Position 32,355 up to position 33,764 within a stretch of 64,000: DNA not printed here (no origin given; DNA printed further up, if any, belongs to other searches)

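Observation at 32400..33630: Cys-rich hypothetical gene exactly bracketed by a perfect 13-bp inverted repeat built on (GC)4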

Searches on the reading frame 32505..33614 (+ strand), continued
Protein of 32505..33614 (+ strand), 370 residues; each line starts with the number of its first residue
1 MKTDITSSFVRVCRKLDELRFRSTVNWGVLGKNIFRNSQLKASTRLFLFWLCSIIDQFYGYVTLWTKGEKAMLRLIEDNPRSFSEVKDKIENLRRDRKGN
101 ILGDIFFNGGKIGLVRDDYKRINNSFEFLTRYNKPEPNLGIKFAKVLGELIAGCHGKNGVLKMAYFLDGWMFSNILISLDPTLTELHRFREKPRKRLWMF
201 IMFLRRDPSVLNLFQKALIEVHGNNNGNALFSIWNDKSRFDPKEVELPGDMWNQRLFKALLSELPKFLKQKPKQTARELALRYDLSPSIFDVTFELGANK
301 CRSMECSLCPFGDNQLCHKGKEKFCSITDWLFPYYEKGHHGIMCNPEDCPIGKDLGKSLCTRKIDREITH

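Call 44: search_protein_families(library=pfam, proteins=[P0037, P0039, P0040, P0043, P0046, P0052, P0057, P0076, P0091, P0094], max_evalue=1)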
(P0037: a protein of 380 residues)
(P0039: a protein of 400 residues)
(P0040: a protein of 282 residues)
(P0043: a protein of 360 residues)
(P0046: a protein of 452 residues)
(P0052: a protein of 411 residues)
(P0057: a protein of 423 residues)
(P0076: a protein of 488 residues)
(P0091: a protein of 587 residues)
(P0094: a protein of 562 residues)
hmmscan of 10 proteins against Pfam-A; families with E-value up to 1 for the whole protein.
P0037 (380 aa): 1 family
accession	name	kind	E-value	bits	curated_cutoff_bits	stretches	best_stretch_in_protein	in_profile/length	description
PF13174.12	TPR_6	-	0.28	12.4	26.3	0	58-76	13-32/33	Tetratricopeptide repeat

P0039 (400 aa): 1 family
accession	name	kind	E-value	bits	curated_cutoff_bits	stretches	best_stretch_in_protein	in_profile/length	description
PF01320.23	Colicin_Pyocin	-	0.0077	16.7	21.2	1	76-111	48-82/82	Colicin immunity protein / pyocin immunity protein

P0040 (282 aa): 0 families

P0043 (360 aa): 1 family
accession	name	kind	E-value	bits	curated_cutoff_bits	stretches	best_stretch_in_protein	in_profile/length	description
PF24701.1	DUF7664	-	0.0064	17.1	27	1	5-39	64-96/98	Domain of unknown function (DUF7664)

P0046 (452 aa): 0 families

P0052 (411 aa): 0 families

P0057 (423 aa): 4 families
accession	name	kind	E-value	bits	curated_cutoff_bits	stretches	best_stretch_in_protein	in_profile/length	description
PF08324.17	PUL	-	0.0062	16.3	25.5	1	150-215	199-265/277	PUL domain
PF01785.22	Closter_coat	-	0.015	15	21.3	1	155-238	20-105/189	Closterovirus coat protein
PF25078.1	DUF7801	-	0.086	13.5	33.2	1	188-233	42-88/155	Domain of unknown function (DUF7801)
PF05419.17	GUN4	-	0.22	12.1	29.2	0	23-47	88-113/141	GUN4-like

P0076 (488 aa): 0 families

P0091 (587 aa): 1 family
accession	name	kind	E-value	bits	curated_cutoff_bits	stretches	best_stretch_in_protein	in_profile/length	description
PF24698.1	DUF7662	-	2.1e-16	59.9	26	1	4-78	1-70/72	Domain of unknown function (DUF7662)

P0094 (562 aa): 0 families

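Call 48: fold_search(model_id=the predicted structure, library=viral)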
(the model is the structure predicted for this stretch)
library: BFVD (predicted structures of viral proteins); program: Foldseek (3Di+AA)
matches with E <= 10: 139; with E <= 0.001: 0
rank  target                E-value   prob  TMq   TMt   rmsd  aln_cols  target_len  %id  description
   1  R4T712                6.2e-01  0.44  0.29  0.42  13.2       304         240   12  Endonuclease III [Halogranum tailed virus 1]
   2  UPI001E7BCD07         7.9e-01  0.09  0.13  0.19  16.0       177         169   14  (no name look-up for this kind of identifier)
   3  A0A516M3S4            7.9e-01  0.05  0.09  0.09  25.0       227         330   10  (no name in the UniProt tables at hand)
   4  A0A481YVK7            8.6e-01  0.06  0.12  0.10  17.3       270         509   12  Chromatin assembly factor complex 1 subunit p60 [Marseillevirus LCMAC103]
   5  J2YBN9                1.0e+00  0.08  0.11  0.16  14.9       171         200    9  (no name in the UniProt tables at hand)
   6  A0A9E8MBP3            1.1e+00  0.05  0.17  0.12  20.1       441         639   10  (no name in the UniProt tables at hand)
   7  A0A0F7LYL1            1.1e+00  0.06  0.15  0.21  18.5       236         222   14  RNA-directed RNA polymerase (Fragment) [Drosophila melanogaster sigmavirus]
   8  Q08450                1.2e+00  0.02  0.09  0.06  23.3       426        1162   13  RNA-directed RNA polymerase (Fragment) [Infectious hematopoietic necrosis virus]
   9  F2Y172                1.3e+00  0.04  0.13  0.14  21.6       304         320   14  (no name in the UniProt tables at hand)
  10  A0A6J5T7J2            1.4e+00  0.03  0.10  0.07  18.7       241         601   10  Uncharacterized protein (Fragment) [uncultured Caudovirales phage]
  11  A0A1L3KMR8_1          1.5e+00  0.05  0.15  0.07  17.8       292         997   14  Replicase [Beihai barnacle virus 7]
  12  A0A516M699            1.7e+00  0.57  0.08  0.35   3.7        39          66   23  (no name in the UniProt tables at hand)
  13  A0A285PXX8            2.0e+00  0.01  0.10  0.10  18.4       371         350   12  Uncharacterized protein [Cedratvirus lausannensis]
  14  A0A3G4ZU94            2.2e+00  0.03  0.12  0.08  23.3       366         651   13  DNA topoisomerase 1 [Dasosvirus sp.]
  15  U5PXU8                2.3e+00  0.06  0.07  0.18  17.9       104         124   17  Uncharacterized protein [Bacillus phage Spock]
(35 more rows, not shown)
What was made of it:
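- Closest known: HhH-GPD DNA glycosylases with an Fe-S cluster loop. Same: The query model's best viral match is an endonuclease III (call 48).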

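Call 50: search_solved_structures(query=A2, max_evalue=10, show_alignments=3)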
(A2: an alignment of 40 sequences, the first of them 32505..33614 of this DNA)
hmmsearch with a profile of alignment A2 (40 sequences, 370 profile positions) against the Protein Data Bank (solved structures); distinct sequences matched with E-value up to 10: 8.
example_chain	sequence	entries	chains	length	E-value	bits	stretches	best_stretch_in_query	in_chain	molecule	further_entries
2wb7_A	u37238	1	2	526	0.26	13.4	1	62-172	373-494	PT26-6P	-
7e2d_C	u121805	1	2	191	0.27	13.4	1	66-149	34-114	Trafficking protein particle complex subunit BET3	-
3cue_D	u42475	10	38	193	0.28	13.3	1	66-149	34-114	Transport protein particle 22 kDa subunit | Trafficking protein particle complex subunit BET3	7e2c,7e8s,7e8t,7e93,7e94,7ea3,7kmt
3g6b_A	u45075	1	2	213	0.39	12.9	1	65-153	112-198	Methyl-accepting chemotaxis protein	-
2aq4_A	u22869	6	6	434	0.71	12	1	284-336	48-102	DNA repair protein REV1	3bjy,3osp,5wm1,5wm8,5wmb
6x6z_A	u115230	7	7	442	0.73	11.9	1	284-336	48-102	DNA repair protein REV1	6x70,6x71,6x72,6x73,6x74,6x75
6x77_A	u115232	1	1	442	0.73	11.9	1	284-336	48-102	DNA repair protein REV1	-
6x76_A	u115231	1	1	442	0.84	11.7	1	287-336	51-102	DNA repair protein REV1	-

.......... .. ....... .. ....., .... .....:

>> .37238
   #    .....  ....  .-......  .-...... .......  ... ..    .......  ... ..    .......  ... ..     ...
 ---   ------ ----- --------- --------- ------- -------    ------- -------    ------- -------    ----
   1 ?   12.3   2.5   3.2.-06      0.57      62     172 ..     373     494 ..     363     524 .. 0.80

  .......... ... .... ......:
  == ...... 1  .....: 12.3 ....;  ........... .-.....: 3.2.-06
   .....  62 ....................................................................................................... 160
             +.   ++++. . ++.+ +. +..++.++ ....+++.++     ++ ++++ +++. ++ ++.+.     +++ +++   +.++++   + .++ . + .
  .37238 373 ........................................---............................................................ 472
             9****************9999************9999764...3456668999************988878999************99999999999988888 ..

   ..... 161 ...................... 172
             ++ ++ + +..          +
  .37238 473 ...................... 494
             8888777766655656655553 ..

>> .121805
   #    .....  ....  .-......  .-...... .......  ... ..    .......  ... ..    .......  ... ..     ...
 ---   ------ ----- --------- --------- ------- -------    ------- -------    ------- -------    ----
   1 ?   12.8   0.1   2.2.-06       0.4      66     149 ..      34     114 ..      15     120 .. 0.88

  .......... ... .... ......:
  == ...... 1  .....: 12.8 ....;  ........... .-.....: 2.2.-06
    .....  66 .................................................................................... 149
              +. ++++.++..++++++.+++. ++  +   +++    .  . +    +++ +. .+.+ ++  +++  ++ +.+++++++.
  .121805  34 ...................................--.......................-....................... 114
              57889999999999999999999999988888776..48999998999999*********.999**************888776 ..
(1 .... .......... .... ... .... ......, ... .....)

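Call 51: search_protein_families(library=pfam, alignment_id=A2, max_evalue=10)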
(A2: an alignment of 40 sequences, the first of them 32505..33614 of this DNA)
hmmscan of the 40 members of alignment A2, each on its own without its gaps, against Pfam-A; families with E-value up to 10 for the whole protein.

A. member 1, window:32505-33614:+ (370 aa): 1 family
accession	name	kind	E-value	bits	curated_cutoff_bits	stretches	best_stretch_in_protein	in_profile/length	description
PF04696.18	Pinin_SDK_memA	-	0.26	11.8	25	1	253-276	7-30/130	pinin/SDK/memA/ protein conserved region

B. families by the number of members that match (of 40 scanned): 28 families (the first 25 are shown)
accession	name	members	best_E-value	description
PF00104.35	Hormone_recep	1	0.0003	Ligand-binding domain of nuclear hormone receptor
PF18572.7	T6PP_N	1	0.0036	Trehalose-6-phosphate phosphatase N-terminal helical bundle domain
PF08324.17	PUL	1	0.0062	PUL domain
PF01320.23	Colicin_Pyocin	1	0.0077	Colicin immunity protein / pyocin immunity protein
PF01785.22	Closter_coat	1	0.015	Closterovirus coat protein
PF16830.10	NBD94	1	0.021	Nucleotide-Binding Domain 94 of RH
PF11417.13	Inhibitor_G39P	1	0.037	Loader and inhibitor of phage G40P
PF04297.20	UPF0122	1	0.073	Putative helix-turn-helix protein, YlxM / p13 like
PF11802.13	CENP-K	1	0.073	Centromere-associated protein K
PF25078.1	DUF7801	1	0.086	Domain of unknown function (DUF7801)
PF19390.4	DUF5965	1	0.098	Family of unknown function (DUF5965)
PF09674.15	DUF2400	1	0.12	Protein of unknown function (DUF2400)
PF06248.19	Zw10_N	1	0.14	Centromere/kinetochore Zw10 N-terminal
PF09740.14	DUF2043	1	0.15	Uncharacterized conserved protein (DUF2043)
PF17992.7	Agarase_CBM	1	0.15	Agarase CBM like domain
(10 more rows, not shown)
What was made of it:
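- On DUF2400 / TIGR02757: Of 40 family members, 1 hits at E = 0.12 (call 51).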

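Call 52: find_homologous_proteins(query=A2, max_evalue=0.01)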
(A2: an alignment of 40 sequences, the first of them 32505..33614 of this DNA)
Query A2 (40 sequences) (370 aa, profile of the alignment): 34 proteins with E <= 0.01 among 6496 candidates.
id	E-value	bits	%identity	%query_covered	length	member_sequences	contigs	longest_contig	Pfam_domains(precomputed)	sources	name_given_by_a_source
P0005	3.9e-102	360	73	100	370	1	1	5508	-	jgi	jgi:hypothetical protein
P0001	1.7e-101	358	100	100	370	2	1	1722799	-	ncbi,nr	ncbi:MAG: hypothetical protein JSV12_05110 [Candidatus Bathyarchaeota archaeon]|nr:MAG: hypothetical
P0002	9.0e-100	352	78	100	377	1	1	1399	-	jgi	-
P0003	9.6e-100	352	77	100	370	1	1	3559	-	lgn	-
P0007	1.4e-98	348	72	100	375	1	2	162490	-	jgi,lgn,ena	jgi:hypothetical protein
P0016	3.2e-98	347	56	100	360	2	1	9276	-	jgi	jgi:hypothetical protein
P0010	1.1e-97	345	64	100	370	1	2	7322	-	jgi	jgi:hypothetical protein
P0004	6.8e-96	340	74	100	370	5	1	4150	-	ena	-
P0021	1.9e-95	338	51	100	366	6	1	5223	-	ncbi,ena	-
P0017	3.9e-94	334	57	99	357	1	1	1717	-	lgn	-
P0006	1.2e-93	332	73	100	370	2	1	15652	-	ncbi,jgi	-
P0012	5.1e-93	330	63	100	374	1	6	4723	-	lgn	-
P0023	5.8e-93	330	47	99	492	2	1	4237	PF24706.2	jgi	-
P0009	2.1e-92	328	64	100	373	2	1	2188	-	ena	-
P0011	3.5e-92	327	63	100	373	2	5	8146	-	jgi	-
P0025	4.1e-92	327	49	98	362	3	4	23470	-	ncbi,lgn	ncbi:MAG: hypothetical protein QW758_00465 [Candidatus Aenigmatarchaeota archaeon]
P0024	2.7e-90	321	47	99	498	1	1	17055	PF24706.2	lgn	-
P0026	7.1e-89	316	46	99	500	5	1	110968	PF24706.2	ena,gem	-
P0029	1.7e-83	299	44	97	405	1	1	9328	-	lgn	-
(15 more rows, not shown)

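Call 54: find_encoding_contigs(protein=P0026, flank=6000, max_places=1)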
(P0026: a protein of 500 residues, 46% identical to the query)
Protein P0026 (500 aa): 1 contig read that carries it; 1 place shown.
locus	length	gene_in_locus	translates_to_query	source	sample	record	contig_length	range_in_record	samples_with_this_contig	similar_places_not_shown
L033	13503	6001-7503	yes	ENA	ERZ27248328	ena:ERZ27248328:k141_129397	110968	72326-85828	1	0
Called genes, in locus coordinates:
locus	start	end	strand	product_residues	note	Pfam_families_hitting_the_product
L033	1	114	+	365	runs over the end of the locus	PF00753:Lactamase_B (weak), PF12706:Lactamase_B_2 (faint)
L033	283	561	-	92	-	PF03477:ATP-cone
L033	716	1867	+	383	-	PF00155:Aminotran_1_2, PF01041:DegT_DnrJ_EryC1 (weak)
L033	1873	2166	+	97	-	-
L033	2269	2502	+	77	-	PF26688:RHH_12 (weak)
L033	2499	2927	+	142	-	PF01850:PIN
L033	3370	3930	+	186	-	-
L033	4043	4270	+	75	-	PF18929:DUF5678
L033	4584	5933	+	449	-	PF09674:DUF2400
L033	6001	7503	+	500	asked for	PF24706:DUF7669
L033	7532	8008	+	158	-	-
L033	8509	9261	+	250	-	-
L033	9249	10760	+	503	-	PF02171:Piwi (faint)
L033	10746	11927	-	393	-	-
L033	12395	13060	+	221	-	-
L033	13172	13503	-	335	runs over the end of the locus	-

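Call 55: find_encoding_contigs(protein=P0025, flank=6000, max_places=2)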
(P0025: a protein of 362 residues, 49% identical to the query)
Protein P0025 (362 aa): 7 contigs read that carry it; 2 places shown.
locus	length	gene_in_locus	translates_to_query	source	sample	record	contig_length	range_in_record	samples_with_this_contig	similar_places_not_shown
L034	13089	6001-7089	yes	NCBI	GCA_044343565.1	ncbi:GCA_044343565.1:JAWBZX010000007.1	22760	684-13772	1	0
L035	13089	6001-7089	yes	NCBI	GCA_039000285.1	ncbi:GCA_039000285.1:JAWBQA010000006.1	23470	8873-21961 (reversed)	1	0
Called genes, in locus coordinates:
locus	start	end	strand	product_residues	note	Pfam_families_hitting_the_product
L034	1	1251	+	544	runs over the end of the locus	PF04851:ResIII, PF00270:DEAD, PF21210:RNA_helicase_helical, PF00271:Helicase_C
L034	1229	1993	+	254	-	PF02732:ERCC4, PF14520:HHH_5 (weak), PF12826:HHH_2 (weak), PF00633:HHH (weak)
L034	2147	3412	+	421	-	PF00009:GTP_EFTU, PF01926:MMR_HSR1 (faint), PF03144:GTP_EFTU_D2, PF03143:GTP_EFTU_D3, PF22594:GTP-eEF1A_C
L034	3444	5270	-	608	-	PF13439:Glyco_transf_4, PF13579:Glyco_trans_4_4, PF13477:Glyco_trans_4_2, PF20706:GT4-conflict, PF00534:Glycos_transf_1, PF13692:Glyco_trans_1_4, PF13641:Glyco_tranf_2_3, PF00535:Glycos_transf_2, +2 more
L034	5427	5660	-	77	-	PF14018:DUF4234 (weak)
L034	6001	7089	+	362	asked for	-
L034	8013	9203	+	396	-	-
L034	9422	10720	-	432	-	PF25199:nSTAND_NTPase5 (faint), PF01656:CbiA (faint), PF02881:SRP54_N (weak), PF06414:Zeta_toxin (weak), PF00448:SRP54, PF02492:cobW (weak)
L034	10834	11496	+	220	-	PF00333:Ribosomal_S5, PF03719:Ribosomal_S5_C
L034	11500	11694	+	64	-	PF01194:RNA_pol_N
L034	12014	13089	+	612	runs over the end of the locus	PF09826:Beta_propel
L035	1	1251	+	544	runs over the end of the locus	PF04851:ResIII, PF00270:DEAD, PF21210:RNA_helicase_helical, PF00271:Helicase_C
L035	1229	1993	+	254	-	PF02732:ERCC4, PF14520:HHH_5 (weak), PF12826:HHH_2 (weak), PF00633:HHH (weak)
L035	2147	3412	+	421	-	PF00009:GTP_EFTU, PF01926:MMR_HSR1 (faint), PF03144:GTP_EFTU_D2, PF03143:GTP_EFTU_D3, PF22594:GTP-eEF1A_C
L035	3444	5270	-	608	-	PF13439:Glyco_transf_4, PF13579:Glyco_trans_4_4, PF13477:Glyco_trans_4_2, PF20706:GT4-conflict, PF00534:Glycos_transf_1, PF13692:Glyco_trans_1_4, PF13641:Glyco_tranf_2_3, PF00535:Glycos_transf_2, +2 more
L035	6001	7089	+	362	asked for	-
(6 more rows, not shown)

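Call 56: find_encoding_contigs(protein=P0024, flank=6000, max_places=1)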
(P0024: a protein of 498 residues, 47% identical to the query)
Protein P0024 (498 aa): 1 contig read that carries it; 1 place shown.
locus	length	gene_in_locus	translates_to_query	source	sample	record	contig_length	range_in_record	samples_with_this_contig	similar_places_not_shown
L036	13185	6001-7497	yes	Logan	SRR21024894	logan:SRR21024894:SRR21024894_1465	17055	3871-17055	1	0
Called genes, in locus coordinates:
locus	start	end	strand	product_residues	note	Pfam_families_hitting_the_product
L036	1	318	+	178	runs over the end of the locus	-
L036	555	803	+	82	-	PF04014:MazE_antitoxin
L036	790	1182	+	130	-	PF01850:PIN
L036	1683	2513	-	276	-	PF00258:Flavodoxin_1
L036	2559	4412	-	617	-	PF17032:Zn_ribbon_15 (faint), PF12773:DZR, PF13240:Zn_Ribbon_1, PF13248:Zn_ribbon_3 (weak)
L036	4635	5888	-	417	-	PF09674:DUF2400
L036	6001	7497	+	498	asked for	PF24706:DUF7669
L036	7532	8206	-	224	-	PF24698:DUF7662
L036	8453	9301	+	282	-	-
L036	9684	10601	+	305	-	-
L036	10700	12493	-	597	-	-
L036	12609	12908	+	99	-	-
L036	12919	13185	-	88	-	?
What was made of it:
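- Closest known: DUF2400 / TIGR02757. Same: Both are found in the same archaeal gene neighbourhoods (calls 54, 56).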

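Call 57: find_encoding_contigs(protein=P0016, flank=6000, max_places=1)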
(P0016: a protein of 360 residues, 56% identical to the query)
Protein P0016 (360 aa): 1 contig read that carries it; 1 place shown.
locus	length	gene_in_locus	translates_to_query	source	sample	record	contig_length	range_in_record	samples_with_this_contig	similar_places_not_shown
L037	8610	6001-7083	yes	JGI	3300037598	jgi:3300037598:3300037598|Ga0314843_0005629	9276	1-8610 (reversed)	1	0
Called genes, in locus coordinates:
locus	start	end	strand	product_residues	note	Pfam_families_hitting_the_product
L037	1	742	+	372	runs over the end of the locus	PF09376:NurA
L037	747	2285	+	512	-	PF01935:DUF87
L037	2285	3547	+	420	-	PF00149:Metallophos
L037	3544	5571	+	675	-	PF02463:SMC_N (weak), PF13175:AAA_15, PF13476:AAA_23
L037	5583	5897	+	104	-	PF04471:Mrr_cat (weak), PF26553:PDDEXK_19 (weak)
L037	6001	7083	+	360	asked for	-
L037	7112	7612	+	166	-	PF21818:DUF6884 (weak)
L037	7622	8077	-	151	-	PF09586:YfhO (weak)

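Call 60: search_protein_families(library=pfam, proteins=[L033:4584-5930:+, L036:4638-5888:-, L033:7532-8005:+, L037:7112-7609:+, L037:5583-5894:+, L001:7445-8395:+, L036:7535-8206:-], max_evalue=0.01)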
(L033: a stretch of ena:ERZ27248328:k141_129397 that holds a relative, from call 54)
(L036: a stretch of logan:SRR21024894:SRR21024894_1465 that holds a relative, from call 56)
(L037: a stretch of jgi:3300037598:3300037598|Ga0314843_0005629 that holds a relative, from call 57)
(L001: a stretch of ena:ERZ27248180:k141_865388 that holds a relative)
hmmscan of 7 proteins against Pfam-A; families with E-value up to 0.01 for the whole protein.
L033:4584-5930:+ (449 aa): 3 families
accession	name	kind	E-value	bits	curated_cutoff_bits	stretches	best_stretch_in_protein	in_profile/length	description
PF09674.15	DUF2400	-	9.6e-32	111.3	25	1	51-296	9-221/225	Protein of unknown function (DUF2400)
PF06250.17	YhcG_C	-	0.0006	20.1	32.5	1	366-421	56-116/157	YhcG PDDEXK nuclease domain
PF01939.22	NucS_C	-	0.0023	18.4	24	1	360-412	23-75/124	Endonuclease NucS C-terminal domain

L036:4638-5888:- (417 aa): 1 family
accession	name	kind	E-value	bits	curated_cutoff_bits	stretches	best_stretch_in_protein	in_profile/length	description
PF09674.15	DUF2400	-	4.4e-28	99.3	25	1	103-268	65-221/225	Protein of unknown function (DUF2400)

L033:7532-8005:+ (158 aa): 0 families

L037:7112-7609:+ (166 aa): 1 family
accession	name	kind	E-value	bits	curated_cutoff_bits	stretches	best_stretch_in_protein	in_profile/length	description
PF21818.3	DUF6884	-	2.1e-06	28.4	30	1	7-94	5-95/135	Family of unknown function (DUF6884)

L037:5583-5894:+ (104 aa): 4 families
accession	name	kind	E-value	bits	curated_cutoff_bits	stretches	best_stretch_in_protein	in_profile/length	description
PF04471.18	Mrr_cat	-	4.8e-06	27.1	21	1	22-92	9-85/115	Restriction endonuclease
PF01870.24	Hjc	-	3.3e-05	24.2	21.1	1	22-100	2-86/93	Archaeal holliday junction resolvase (hjc)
PF11645.14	PDDEXK_5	-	0.00039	20.9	26.1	1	19-75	7-63/138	PD-(D/E)XK endonuclease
PF02938.19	GAD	-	0.00044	20.9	23.4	1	59-97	13-52/95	GAD domain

L001:7445-8395:+ (317 aa): 1 family
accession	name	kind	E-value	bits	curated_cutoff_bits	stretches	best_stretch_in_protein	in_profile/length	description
PF01878.24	EVE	-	4.8e-08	33.5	23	1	4-137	2-143/145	EVE domain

L036:7535-8206:- (224 aa): 1 family
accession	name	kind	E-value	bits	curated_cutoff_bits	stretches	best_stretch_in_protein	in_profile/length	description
PF24698.1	DUF7662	-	7.2e-16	58.2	26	1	4-77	1-69/72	Domain of unknown function (DUF7662)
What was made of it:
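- Adjacent true DUF2400 genes (calls 54, 56, 60).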
